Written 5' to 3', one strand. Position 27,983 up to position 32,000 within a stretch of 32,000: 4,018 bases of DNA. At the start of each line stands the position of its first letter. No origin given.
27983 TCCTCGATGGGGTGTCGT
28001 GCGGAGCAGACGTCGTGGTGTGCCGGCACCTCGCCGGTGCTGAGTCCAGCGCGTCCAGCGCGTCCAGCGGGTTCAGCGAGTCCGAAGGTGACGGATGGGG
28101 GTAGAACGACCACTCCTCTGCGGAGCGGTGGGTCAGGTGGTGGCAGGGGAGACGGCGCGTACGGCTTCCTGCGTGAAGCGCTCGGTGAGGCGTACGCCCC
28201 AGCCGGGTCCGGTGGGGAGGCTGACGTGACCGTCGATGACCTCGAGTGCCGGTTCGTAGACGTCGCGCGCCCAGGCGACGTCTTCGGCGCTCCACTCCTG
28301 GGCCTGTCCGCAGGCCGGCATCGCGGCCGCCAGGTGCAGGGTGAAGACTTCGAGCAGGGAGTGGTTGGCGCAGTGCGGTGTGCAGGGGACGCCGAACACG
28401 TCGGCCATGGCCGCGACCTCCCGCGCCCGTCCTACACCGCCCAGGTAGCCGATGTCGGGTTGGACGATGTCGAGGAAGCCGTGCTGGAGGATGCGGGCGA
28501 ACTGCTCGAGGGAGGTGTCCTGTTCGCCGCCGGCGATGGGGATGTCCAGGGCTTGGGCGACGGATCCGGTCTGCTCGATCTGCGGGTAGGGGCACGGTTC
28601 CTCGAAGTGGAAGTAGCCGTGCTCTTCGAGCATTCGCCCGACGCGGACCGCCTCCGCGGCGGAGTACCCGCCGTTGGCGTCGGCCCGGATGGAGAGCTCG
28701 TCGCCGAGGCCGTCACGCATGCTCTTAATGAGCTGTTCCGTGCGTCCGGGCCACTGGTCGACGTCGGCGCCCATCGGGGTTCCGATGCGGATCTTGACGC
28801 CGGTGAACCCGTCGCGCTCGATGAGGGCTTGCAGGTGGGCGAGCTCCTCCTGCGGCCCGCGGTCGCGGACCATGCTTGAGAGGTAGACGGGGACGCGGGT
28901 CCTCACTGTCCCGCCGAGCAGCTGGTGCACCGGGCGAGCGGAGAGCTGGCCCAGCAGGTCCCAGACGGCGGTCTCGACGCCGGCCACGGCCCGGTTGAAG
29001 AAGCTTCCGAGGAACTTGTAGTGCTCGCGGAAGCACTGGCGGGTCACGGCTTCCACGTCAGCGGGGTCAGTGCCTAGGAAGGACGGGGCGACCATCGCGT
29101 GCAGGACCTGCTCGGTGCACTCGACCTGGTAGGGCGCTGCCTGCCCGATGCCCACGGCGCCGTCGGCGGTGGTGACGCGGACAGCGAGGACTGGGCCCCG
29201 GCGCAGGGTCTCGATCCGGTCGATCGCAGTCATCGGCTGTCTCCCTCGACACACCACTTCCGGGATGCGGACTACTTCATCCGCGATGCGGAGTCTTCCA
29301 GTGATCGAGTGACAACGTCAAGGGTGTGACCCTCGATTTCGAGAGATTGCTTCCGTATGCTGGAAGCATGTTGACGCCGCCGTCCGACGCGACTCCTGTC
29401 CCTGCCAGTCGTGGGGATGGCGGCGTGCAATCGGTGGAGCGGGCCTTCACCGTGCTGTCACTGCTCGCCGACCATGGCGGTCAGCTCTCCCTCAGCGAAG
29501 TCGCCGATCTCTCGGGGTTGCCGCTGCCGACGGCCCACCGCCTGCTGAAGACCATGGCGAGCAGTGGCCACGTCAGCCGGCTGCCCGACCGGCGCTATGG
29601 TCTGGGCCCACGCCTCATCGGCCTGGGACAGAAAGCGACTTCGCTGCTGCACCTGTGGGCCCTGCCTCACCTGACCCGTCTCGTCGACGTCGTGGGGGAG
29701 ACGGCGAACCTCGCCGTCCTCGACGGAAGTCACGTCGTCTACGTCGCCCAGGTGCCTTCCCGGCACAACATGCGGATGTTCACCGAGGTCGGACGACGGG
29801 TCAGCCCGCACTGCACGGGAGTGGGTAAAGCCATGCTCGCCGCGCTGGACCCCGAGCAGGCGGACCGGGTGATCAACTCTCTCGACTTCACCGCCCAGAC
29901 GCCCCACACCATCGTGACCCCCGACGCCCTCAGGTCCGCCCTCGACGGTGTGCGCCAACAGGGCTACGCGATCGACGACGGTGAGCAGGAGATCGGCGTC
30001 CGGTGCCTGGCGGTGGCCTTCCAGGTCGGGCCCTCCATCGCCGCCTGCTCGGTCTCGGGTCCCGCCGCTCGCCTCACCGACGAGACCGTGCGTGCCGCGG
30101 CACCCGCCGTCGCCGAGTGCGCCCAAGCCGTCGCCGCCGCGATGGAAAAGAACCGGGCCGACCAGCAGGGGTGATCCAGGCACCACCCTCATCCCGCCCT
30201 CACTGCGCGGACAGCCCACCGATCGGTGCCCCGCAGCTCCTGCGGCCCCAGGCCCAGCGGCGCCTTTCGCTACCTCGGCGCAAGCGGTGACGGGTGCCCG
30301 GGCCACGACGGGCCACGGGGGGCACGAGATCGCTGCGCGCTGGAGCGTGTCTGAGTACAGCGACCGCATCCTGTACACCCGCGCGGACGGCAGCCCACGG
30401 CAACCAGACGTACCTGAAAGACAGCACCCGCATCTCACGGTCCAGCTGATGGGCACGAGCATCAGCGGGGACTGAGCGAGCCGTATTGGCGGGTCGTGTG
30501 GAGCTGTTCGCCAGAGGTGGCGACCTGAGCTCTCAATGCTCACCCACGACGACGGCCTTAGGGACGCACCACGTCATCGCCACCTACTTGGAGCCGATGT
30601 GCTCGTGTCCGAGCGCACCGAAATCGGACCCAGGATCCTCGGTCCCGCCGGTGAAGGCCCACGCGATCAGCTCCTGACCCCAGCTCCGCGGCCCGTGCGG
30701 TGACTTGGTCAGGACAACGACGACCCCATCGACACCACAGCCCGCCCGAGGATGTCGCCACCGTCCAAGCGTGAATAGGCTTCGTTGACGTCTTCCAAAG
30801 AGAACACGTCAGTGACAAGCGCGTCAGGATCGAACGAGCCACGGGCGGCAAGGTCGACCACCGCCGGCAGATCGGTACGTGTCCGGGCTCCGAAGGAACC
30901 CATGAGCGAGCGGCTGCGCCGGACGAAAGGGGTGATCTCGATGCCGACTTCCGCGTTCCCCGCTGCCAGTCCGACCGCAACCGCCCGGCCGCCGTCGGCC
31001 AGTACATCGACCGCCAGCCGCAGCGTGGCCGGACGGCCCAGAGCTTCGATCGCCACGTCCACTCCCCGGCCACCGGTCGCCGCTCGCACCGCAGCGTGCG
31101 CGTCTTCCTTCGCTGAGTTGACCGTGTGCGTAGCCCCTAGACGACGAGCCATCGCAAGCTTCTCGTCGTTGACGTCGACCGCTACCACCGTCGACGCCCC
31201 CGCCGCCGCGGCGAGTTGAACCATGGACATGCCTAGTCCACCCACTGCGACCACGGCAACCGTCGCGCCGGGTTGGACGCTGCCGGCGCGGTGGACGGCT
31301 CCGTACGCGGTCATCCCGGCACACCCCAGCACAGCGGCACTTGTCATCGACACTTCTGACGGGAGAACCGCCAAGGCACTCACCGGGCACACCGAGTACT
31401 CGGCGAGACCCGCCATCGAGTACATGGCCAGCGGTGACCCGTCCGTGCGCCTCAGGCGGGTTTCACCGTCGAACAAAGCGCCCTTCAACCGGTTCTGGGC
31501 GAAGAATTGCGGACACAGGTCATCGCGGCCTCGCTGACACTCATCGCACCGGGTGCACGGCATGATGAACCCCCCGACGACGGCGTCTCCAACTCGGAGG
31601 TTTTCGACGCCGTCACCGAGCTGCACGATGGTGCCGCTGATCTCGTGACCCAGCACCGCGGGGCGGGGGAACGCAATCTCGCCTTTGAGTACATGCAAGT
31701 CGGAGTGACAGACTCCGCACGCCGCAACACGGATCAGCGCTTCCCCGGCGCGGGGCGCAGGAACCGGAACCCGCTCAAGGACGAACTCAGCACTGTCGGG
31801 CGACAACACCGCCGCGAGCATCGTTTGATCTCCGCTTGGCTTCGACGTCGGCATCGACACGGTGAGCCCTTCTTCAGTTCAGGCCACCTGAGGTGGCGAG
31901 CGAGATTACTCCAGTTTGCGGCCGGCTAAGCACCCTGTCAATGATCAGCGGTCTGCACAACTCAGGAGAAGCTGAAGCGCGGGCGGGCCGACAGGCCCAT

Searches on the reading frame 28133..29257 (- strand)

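Call 44: search_protein_families(library=pfam, proteins=[window:28133-29257:-], max_evalue=0.001)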
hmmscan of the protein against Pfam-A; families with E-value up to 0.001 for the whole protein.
window:28133-29257:- (374 aa): 2 families
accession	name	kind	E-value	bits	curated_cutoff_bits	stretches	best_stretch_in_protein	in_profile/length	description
PF13378.12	MR_MLE_C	-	7.3e-59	199.6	29.4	1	140-359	4-217/219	Enolase C-terminal domain-like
PF02746.21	MR_MLE_N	-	6.3e-15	55.9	22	1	15-115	20-117/117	Mandelate racemase / muconate lactonizing enzyme, N-terminal domain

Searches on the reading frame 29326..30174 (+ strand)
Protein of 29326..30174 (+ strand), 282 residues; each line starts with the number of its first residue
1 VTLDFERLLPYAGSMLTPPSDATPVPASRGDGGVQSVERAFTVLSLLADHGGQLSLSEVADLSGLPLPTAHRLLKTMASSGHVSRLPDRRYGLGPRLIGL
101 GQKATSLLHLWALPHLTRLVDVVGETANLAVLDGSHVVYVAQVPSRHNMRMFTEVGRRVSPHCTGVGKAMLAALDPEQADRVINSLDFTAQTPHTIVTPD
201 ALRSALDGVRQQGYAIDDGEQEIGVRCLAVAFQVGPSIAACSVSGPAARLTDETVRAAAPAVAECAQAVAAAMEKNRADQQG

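Call 44: search_protein_families(library=pfam, proteins=[window:29326-30174:+], max_evalue=0.001)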
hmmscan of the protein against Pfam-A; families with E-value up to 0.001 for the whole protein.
window:29326-30174:+ (282 aa): 3 families
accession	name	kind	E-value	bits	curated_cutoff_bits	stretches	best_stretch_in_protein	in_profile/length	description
PF01614.24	IclR_C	-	1.2e-41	142.6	24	1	112-269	13-172/174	Bacterial transcriptional regulator IclR C-terminal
PF09339.16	HTH_IclR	-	7.9e-16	58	22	1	36-85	1-50/52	IclR helix-turn-helix domain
PF12802.13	MarR_2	-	8.8e-07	29.4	27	1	40-89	7-56/61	MarR family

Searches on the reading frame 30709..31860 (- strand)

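Call 44: search_protein_families(library=pfam, proteins=[window:30709-31860:-], max_evalue=0.001)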
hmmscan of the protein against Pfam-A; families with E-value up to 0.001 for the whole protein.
window:30709-31860:- (383 aa): 4 families
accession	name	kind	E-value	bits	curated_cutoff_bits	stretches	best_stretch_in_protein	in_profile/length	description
PF00107.32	ADH_zinc_N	-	3e-33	115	31.8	1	208-339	1-128/129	Zinc-binding dehydrogenase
PF08240.17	ADH_N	-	1.2e-25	90.2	23.5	1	38-167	2-103/104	Alcohol dehydrogenase GroES-like domain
PF13602.12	ADH_zinc_N_2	-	1.4e-13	52.3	27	1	241-376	1-134/134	Zinc-binding dehydrogenase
PF16912.11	Glu_dehyd_C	-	1.3e-10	41.6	34.9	1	199-366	32-202/211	Glucose dehydrogenase C-terminus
